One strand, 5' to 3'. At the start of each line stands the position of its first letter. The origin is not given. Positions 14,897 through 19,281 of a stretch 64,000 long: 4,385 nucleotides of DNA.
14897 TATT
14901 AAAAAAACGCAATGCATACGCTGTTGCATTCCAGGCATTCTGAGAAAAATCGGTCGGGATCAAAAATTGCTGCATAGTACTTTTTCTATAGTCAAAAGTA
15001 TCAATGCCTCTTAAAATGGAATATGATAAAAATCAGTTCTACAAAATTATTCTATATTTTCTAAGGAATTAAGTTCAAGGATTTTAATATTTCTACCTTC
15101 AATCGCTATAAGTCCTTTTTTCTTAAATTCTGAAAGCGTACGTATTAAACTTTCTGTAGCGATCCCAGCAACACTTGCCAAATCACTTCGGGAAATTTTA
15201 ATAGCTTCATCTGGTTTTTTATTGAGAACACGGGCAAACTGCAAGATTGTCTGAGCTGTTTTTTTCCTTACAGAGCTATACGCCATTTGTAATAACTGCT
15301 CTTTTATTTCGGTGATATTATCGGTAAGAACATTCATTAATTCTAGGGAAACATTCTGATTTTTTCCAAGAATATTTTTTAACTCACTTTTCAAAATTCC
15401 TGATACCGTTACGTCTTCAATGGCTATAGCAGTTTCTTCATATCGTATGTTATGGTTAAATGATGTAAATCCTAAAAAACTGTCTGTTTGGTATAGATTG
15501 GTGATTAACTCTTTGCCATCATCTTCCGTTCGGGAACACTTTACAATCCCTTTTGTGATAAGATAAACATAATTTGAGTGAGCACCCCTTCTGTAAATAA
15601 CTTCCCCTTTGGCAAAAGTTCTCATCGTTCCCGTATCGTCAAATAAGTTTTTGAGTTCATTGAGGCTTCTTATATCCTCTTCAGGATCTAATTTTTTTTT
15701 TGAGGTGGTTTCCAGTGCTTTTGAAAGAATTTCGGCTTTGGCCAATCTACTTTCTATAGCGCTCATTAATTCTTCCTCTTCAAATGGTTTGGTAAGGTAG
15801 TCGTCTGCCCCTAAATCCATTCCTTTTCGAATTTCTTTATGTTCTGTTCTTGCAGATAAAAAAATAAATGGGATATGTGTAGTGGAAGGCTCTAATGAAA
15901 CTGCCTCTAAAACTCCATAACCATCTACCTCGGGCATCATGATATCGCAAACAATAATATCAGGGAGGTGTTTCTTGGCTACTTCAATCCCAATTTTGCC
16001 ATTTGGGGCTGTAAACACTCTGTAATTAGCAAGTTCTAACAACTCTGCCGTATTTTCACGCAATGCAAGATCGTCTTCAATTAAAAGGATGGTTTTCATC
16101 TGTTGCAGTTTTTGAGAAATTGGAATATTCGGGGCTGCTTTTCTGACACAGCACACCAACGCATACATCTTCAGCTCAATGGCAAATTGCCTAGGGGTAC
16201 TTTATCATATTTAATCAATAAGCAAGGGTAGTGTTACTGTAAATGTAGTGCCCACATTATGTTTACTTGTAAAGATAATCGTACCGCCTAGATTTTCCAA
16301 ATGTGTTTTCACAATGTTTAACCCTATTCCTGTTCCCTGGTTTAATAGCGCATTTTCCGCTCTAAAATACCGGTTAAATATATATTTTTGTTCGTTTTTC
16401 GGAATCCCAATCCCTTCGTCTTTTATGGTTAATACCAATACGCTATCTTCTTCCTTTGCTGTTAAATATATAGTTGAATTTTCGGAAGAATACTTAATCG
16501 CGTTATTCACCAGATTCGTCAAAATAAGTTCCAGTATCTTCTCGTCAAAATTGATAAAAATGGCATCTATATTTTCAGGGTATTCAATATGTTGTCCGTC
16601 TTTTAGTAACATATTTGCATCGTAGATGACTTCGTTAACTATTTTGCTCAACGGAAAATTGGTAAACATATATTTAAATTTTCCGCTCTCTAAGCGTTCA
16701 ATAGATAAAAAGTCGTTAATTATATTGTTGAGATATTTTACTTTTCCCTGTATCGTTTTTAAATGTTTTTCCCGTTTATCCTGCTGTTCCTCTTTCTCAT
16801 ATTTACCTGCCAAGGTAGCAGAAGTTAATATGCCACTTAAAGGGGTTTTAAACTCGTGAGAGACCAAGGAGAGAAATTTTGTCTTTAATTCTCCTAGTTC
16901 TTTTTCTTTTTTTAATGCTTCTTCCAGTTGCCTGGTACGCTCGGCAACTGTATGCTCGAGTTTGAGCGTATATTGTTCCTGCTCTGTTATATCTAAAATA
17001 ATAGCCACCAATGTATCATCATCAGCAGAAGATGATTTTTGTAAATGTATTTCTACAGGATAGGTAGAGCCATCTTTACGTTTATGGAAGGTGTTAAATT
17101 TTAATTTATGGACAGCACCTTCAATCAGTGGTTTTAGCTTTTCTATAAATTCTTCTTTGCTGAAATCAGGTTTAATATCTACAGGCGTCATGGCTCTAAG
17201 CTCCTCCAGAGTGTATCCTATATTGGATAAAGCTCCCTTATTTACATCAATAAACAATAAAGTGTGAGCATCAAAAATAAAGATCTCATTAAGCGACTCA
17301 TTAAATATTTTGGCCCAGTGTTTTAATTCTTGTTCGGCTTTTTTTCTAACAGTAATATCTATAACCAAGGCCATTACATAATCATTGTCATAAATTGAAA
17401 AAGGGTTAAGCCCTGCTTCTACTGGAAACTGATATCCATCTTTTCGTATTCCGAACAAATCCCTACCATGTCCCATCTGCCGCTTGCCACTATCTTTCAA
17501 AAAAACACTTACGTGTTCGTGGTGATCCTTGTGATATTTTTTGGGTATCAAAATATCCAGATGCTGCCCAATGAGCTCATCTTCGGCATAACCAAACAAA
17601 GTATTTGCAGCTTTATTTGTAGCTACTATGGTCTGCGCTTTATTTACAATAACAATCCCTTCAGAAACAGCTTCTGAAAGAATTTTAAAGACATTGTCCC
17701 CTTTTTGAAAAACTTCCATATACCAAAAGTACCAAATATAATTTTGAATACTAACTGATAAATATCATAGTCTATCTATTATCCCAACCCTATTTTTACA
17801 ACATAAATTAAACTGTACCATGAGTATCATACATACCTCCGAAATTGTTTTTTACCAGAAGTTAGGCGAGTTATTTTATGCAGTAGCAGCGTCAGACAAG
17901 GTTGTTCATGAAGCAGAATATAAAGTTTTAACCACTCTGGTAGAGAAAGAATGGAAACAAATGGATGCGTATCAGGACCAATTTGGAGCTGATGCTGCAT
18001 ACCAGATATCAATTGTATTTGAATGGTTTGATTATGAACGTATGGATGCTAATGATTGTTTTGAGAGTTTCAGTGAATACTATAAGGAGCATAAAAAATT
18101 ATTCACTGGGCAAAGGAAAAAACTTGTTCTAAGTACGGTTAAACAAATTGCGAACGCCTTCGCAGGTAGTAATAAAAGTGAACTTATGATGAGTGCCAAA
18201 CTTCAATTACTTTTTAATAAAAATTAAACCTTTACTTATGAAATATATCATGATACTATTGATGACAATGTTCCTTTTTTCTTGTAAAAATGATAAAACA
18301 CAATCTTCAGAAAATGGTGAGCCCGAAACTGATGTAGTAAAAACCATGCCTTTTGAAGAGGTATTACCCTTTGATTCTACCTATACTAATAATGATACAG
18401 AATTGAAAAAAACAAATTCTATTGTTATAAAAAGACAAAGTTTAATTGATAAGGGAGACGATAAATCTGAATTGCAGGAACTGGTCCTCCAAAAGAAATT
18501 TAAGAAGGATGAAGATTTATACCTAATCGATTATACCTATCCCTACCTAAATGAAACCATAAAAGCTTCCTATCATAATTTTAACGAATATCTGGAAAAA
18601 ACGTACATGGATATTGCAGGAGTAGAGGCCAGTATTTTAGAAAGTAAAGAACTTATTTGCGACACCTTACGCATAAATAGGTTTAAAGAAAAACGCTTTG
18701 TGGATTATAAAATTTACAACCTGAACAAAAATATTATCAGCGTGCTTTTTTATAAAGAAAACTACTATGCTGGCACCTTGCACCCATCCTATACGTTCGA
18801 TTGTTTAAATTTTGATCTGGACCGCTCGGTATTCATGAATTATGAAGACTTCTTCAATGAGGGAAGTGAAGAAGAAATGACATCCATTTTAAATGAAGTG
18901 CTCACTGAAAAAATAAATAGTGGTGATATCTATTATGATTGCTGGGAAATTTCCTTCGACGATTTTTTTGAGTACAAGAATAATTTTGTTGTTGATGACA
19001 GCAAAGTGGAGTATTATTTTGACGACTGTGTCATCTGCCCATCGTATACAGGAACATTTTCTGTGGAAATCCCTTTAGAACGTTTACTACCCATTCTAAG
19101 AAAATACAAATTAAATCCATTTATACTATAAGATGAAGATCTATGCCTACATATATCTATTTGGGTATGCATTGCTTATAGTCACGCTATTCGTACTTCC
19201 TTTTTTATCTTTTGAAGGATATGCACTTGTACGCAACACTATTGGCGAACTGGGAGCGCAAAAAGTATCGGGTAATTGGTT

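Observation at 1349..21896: Eight intergenic copies of a 12-bp TGAY-N4-RTCA palindrome, each at a fixed 23-nt distance from a -7 promoter element: a candidate low-oxygen regulon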

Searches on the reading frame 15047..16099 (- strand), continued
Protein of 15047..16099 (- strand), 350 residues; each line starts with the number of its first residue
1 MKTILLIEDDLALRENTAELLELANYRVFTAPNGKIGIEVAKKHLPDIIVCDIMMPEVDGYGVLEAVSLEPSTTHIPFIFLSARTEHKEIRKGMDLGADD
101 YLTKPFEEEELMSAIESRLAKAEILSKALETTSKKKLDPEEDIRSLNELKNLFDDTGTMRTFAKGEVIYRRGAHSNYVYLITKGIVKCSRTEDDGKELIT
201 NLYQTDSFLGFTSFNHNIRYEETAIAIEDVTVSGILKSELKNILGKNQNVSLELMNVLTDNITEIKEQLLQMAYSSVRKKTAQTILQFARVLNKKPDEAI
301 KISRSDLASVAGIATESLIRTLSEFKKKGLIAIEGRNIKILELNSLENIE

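Call 62: predict_structure(alignment_id=A1)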
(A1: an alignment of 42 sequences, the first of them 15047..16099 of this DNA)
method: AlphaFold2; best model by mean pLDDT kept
length: 350 residues; sequences in the alignment: 42
mean_pLDDT: 76.8   pTM: 0.49
mean pLDDT of the five models: 76.8, 71.9, 71.7, 70.0, 65.4
residues with pLDDT >= 90: 72; 70-90: 184; 50-70: 67; < 50: 27
segments of 3 or more residues with pLDDT < 50: 131-141, 259-273
pLDDT, mean of each block of 10 residues (from residue 1): 93 91 93 94 94 87 87 85 69 73 84 85 69 38 62 81 92 82 85 74 79 65 88 84 61 52 40 59 82 72 70 69 87 79 80
secondary structure, 60 per line:
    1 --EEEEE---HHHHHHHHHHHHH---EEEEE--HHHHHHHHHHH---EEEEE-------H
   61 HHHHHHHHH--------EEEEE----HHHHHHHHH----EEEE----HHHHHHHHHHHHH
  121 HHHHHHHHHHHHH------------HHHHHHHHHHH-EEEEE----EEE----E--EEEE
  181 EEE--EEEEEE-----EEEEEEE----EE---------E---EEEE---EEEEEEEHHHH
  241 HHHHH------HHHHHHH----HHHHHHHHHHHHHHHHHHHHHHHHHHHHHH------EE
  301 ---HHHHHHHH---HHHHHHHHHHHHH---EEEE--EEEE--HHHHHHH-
elements in order: E3-7 H11-23 E27-31 H34-44 E48-52 H60-69 E78-82 H87-95 E100-103 H108-133 H146-156 E158-162 E167-169 E177-183 E186-191 E197-203 E223-226 E230-236 H237-245 H252-258 H263-292 H304-311 H315-327 E331-334 E337-340 H343-349

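Call 72: fold_search(model_id=the predicted structure, library=pdb)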
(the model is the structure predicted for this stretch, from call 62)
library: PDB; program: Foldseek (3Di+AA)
matches with E <= 10: 1951; with E <= 0.001: 1191
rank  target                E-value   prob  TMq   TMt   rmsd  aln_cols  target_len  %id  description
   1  4ev0_D                8.1e-16  1.00  0.28  0.44  14.4       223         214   19  Crystal Structure of Thermus thermophilus Catabolite Activator Protein (released 2012-06-20)
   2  3i54_D                1.1e-15  1.00  0.29  0.43  11.9       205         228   19  Crystal structure of MtbCRP in complex with cAMP (released 2009-09-08)
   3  4ev0_A                1.5e-15  1.00  0.30  0.48  15.2       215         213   22  Crystal Structure of Thermus thermophilus Catabolite Activator Protein (released 2012-06-20)
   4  4cyd_A                1.5e-15  1.00  0.30  0.46  11.8       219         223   21  GlxR bound to cAMP (released 2014-12-17)
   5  4byy_A                1.5e-15  1.00  0.29  0.44  11.3       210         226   20  Apo GlxR (released 2014-07-30)
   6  4byy_B                2.8e-15  1.00  0.30  0.49  11.9       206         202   22  Apo GlxR (released 2014-07-30)
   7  3r6s_C                6.4e-15  1.00  0.30  0.46  11.7       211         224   21  Crystal structure of GlxR transcription factor from Corynebacterium glutamicum with cAMP (released 2012-03-28)
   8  3i54_C                7.7e-15  1.00  0.29  0.48  11.8       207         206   19  Crystal structure of MtbCRP in complex with cAMP (released 2009-09-08)
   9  3r6s_A                8.1e-15  1.00  0.30  0.45  11.9       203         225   21  Crystal structure of GlxR transcription factor from Corynebacterium glutamicum with cAMP (released 2012-03-28)
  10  3h3u_A                8.1e-15  1.00  0.30  0.47  11.7       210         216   19  Crystal structure of CRP (cAMP receptor Protein) from Mycobacterium tuberculosis (released 2010-02-02)
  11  3kcc_A                8.6e-15  1.00  0.29  0.49  11.8       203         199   19  Crystal structure of D138L mutant of Catabolite Gene Activator Protein (released 2009-11-17)
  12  6dt4_A                9.1e-15  1.00  0.29  0.48  12.3       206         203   19  1.8 Angstrom Resolution Crystal Structure of cAMP-Regulatory Protein from Yersinia pestis in Complex with cAMP (released 2018-06-27)
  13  4i0a_A                9.1e-15  1.00  0.29  0.49  12.3       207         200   19  structure of the mutant Catabolite gene activator protein V132A (released 2013-10-30)
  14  3qop_A                1.0e-14  1.00  0.29  0.50  11.8       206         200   19  Domain-domain flexibility leads to allostery within the camp receptor protein (CRP) (released 2012-04-04)
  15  3rou_A                1.0e-14  1.00  0.29  0.48  12.0       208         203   19  Domain-domain flexibility leads to allostery within the camp receptor protein (CRP) (released 2012-05-02)
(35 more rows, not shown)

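Call 90: search_protein_representatives(protein=window:15047-16099:-)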
Query: 350 residues. Proteins with E-value up to 0.001 (for the whole library): 578693; up to 1e-10: 120038; up to 1e-30: 1687. The best 150 are listed.
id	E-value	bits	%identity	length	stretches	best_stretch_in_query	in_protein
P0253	1.4e-125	435.3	61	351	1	1-348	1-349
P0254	1.5e-95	336.6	50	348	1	1-348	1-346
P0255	4.9e-93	328.4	48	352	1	2-349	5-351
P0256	1.0e-91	324.0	50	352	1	3-346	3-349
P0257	1.3e-85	304.0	62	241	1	54-285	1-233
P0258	6.7e-85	301.6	46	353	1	1-349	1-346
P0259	8.2e-83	294.8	43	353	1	2-346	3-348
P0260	6.4e-82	291.8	44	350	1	2-349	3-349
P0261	8.1e-82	291.5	46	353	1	2-345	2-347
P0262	8.6e-81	288.1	45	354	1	1-348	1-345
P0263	1.6e-80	287.3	41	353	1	3-349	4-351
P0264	3.1e-80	286.3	47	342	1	1-349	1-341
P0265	7.7e-80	285.0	43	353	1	1-348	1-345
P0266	7.0e-79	281.9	44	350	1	1-348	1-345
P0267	1.2e-77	277.8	45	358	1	2-346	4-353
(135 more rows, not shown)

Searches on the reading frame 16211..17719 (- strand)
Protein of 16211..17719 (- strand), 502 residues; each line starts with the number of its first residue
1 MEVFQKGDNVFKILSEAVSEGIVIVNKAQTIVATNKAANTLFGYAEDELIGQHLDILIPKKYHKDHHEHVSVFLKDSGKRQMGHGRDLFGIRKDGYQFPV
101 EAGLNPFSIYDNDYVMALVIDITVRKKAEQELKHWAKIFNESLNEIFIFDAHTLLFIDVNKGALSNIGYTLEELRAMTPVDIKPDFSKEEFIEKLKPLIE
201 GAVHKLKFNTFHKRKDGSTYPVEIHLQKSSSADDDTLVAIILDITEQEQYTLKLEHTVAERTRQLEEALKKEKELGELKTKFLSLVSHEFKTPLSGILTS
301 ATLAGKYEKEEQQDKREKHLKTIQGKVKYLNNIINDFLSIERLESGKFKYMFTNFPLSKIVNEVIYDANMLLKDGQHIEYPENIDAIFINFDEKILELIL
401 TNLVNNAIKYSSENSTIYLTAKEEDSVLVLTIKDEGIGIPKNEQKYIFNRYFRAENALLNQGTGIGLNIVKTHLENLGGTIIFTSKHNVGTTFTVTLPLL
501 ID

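Call 5: search_protein_families(library=pfam, proteins=[window:16211-17719:-], max_evalue=0.01)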
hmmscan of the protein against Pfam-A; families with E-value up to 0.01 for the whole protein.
window:16211-17719:- (502 aa): 12 families
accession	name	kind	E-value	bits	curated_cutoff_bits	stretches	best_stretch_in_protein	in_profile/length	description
PF02518.31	HATPase_c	-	7.1e-25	88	26.4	1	392-499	2-109/111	Histidine kinase-, DNA gyrase B-, and HSP90-like ATPase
PF13426.13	PAS_9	-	1.5e-22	80.3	27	2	20-123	2-102/103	PAS domain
PF00512.31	HisKA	-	5.8e-14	52.3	26.9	1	279-346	2-66/66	His Kinase A (phospho-acceptor) domain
PF00989.32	PAS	-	3.1e-13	50.2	22.6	1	16-112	8-101/113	PAS fold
PF08448.16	PAS_4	-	3.9e-12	46.8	23.1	2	16-75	2-61/110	PAS fold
PF13188.13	PAS_8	-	2.1e-06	27.9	21.8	1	14-62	6-55/65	PAS domain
PF24820.1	Diguanyl_cycl_sensor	-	4.9e-05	23.7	28.1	1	16-85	3-73/109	Diguanylate cyclase-like sensor domain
PF14501.12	HATPase_c_5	-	0.00026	21.3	22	1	398-488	8-93/102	GHKL domain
PF13589.12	HATPase_c_3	-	0.00082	19.9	25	1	397-448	4-54/137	Histidine kinase-, DNA gyrase B-, and HSP90-like ATPase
PF23162.1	AEP_C962R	-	0.0012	19.5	23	0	306-383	55-123/190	C962R protein N-terminal AEP domain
PF12860.13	PAS_7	-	0.0035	17.9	27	0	17-57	3-44/115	PAS fold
PF13581.12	HATPase_c_2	-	0.0048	17.4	27.4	0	396-467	32-104/127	Histidine kinase-like ATPase domain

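Call 8: search_solved_structures(query=window:16211-17719:-, max_evalue=0.001, show_alignments=3)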
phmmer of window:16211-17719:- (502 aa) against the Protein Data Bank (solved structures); distinct sequences matched with E-value up to 0.001: 81 (the best 60 are shown).
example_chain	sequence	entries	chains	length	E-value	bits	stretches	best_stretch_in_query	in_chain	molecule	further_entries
7z8n_A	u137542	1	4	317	2.4e-28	102.7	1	257-499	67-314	Histidine kinase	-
4u7n_A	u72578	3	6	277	7.6e-25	91.2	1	272-498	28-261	Histidine protein kinase sensor protein | Histidine kinase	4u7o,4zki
5c93_A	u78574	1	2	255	8.8e-25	91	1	274-498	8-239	Histidine kinase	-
4i5s_A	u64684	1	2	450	1.3e-23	87.1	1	264-499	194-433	Putative histidine kinase CovS; VicK-like protein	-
6paj_A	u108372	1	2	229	7e-22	81.4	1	275-498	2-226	Sensor protein SrrB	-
5uht_A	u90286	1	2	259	7.2e-22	81.4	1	268-498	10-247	Sensor histidine kinase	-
4jas_A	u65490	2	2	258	7.7e-22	81.3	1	268-498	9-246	Histidine kinase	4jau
3dge_A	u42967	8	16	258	7.8e-22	81.3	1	268-498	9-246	Sensor protein | Histidine kinase | Sensor histidine kinase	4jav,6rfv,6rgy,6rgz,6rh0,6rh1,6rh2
2c2a_A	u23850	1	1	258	7.9e-22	81.2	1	268-498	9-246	SENSOR HISTIDINE KINASE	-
3sl2_A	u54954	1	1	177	3.1e-21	79.3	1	371-499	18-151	Sensor histidine kinase yycG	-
6azr_A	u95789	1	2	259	3.3e-21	79.2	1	268-498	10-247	Sensor histidine kinase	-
6rh7_A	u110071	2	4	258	1.8e-20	76.8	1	268-498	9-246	Sensor histidine kinase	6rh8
6lgq_C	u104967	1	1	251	7.5e-20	74.7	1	275-498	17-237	Histidine kinase KdpD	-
7p8e_A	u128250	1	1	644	5.4e-19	71.9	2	424-497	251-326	Receiver domain of histidine kinase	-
8u4x_A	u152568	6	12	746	3.2e-18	69.3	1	265-499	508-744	histidine kinase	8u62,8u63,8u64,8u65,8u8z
1d06_A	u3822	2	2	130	3.5e-13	52.7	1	12-106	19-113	nitrogen fixation regulatory protein fixL | FIXL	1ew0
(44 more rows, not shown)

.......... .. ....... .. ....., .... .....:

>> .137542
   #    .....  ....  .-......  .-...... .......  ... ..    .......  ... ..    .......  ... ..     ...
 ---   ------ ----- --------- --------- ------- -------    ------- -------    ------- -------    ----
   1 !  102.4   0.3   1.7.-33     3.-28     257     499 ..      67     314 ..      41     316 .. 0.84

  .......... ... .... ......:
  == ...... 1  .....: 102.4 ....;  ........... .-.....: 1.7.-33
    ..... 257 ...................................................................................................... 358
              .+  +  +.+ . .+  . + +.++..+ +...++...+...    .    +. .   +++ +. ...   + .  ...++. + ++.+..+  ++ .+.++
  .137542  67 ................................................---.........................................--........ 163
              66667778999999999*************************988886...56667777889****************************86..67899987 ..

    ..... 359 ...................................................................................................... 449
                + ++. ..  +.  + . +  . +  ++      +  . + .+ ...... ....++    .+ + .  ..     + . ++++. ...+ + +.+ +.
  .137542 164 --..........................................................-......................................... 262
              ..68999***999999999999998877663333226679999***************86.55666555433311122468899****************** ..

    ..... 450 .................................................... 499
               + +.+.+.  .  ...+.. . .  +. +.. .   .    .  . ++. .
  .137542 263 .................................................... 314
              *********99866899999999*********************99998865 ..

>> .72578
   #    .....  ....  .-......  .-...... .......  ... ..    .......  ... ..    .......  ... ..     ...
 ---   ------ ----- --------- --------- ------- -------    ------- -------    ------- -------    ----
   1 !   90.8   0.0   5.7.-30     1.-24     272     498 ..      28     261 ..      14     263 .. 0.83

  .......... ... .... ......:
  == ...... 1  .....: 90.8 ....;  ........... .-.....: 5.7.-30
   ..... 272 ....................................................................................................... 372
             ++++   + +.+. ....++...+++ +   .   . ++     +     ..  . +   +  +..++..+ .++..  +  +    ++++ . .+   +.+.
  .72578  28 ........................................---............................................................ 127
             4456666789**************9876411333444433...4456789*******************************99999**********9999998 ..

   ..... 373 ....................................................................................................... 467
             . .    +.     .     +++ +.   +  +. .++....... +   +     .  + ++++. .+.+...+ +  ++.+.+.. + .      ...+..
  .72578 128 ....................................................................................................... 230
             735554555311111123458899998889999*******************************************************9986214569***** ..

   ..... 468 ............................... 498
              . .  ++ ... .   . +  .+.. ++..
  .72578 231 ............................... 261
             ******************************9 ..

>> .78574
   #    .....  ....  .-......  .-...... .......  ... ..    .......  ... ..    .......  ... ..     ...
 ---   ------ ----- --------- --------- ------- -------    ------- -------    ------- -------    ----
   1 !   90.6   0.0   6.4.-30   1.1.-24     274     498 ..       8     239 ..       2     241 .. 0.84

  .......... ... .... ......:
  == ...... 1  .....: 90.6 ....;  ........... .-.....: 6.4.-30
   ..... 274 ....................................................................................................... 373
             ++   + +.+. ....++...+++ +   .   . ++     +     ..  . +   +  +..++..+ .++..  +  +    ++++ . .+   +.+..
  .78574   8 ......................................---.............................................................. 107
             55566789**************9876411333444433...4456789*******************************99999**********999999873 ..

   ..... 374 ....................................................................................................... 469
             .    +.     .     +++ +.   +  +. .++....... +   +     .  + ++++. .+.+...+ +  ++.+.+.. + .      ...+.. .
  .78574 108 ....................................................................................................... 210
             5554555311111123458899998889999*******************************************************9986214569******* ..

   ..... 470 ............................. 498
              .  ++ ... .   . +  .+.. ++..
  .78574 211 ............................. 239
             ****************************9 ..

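Call 33: search_protein_families(library=ncbifam, proteins=[window:16211-17719:-], max_evalue=0.001)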
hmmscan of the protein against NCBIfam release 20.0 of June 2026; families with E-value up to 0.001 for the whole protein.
window:16211-17719:- (502 aa): 90 families (the best 25 are shown)
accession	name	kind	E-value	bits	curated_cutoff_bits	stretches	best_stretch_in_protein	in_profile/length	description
NF047874.1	MASE3_PAS_HK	subfamily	2.3e-62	211.7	560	2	127-499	259-625/655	MASE3 domain-containing sensor histidine kinase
NF045595.1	HK_scytonemin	equivalog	1.3e-57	195.6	865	1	263-500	399-636/637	scytonemin biosynthesis sensor histidine kinase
NF046044.1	PnpS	equivalog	7.6e-49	166.7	400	1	270-498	161-390/390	two-component system histidine kinase PnpS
TIGR02966.1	phoR_proteo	equivalog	1.8e-43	148.9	334.2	1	242-497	77-333/333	phosphate regulon sensor histidine kinase PhoR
NF033092.0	HK_WalK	equivalog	3.9e-42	144.6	725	1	273-499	366-594/594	cell wall metabolism sensor histidine kinase WalK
TIGR02956.1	TMAO_torS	equivalog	9.2e-38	129.9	676.5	1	249-499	420-682/967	TMAO reductase system sensor histidine kinase/response regulator TorS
NF011874.0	PRK15347.1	equivalog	2.6e-37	128.4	852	1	245-499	365-614/921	two component system sensor kinase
NF045911.1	TCSHisKinNblS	equivalog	3.3e-37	128.1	1000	1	269-498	378-619/621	two-component system sensor histidine kinase NblS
NF008302.0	PRK11091.1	equivalog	1.8e-36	125.6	838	1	117-498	135-504/779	aerobic respiration two-component sensor histidine kinase ArcB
NF041947.1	LuxQ_Vibrio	equivalog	2.9e-36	124.7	1200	1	121-499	338-696/843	quorum-sensing autoinducer 2 sensor kinase/phosphatase LuxQ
TIGR00229.1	sensory_box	domain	4e-35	120.7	22.9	2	11-132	7-126/126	PAS domain S-box protein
NF040691.1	MtrAB_MtrB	equivalog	6e-35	121.2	450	1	256-499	248-492/507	MtrAB system histidine kinase MtrB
NF041880.1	EPS_EpsF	equivalog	2.4e-34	118.7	900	1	261-498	259-492/492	response regulator EpsF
NF008468.0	PRK11360.1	equivalog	3.9e-33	114.7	646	2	260-499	379-608/616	two-component system sensor histidine kinase AtoS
NF041735.1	hist_kin_RppB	equivalog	6.2e-33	114.2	400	1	282-498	219-438/438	two-component system sensor histidine kinase RppB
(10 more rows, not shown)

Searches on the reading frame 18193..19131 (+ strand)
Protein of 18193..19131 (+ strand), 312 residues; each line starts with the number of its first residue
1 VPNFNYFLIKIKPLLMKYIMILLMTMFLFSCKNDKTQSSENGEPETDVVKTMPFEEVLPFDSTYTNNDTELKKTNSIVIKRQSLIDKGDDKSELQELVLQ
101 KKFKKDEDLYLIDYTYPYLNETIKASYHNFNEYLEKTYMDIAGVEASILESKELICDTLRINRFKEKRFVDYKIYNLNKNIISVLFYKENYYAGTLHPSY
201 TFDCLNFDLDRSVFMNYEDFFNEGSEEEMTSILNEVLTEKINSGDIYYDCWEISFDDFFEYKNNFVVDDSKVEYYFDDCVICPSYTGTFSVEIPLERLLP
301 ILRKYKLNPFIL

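Call 5: search_protein_families(library=pfam, proteins=[window:18193-19131:+], max_evalue=0.01)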
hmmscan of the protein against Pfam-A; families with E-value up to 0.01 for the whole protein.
window:18193-19131:+ (312 aa): 2 families
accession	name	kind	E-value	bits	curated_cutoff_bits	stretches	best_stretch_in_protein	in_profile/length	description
PF11738.13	DUF3298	-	4.3e-05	24.8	24.1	1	218-296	1-84/84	Protein of unknown function (DUF3298)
PF13739.11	PdaC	-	0.0012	20.3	29.1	1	104-198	2-93/95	Deacetylase PdaC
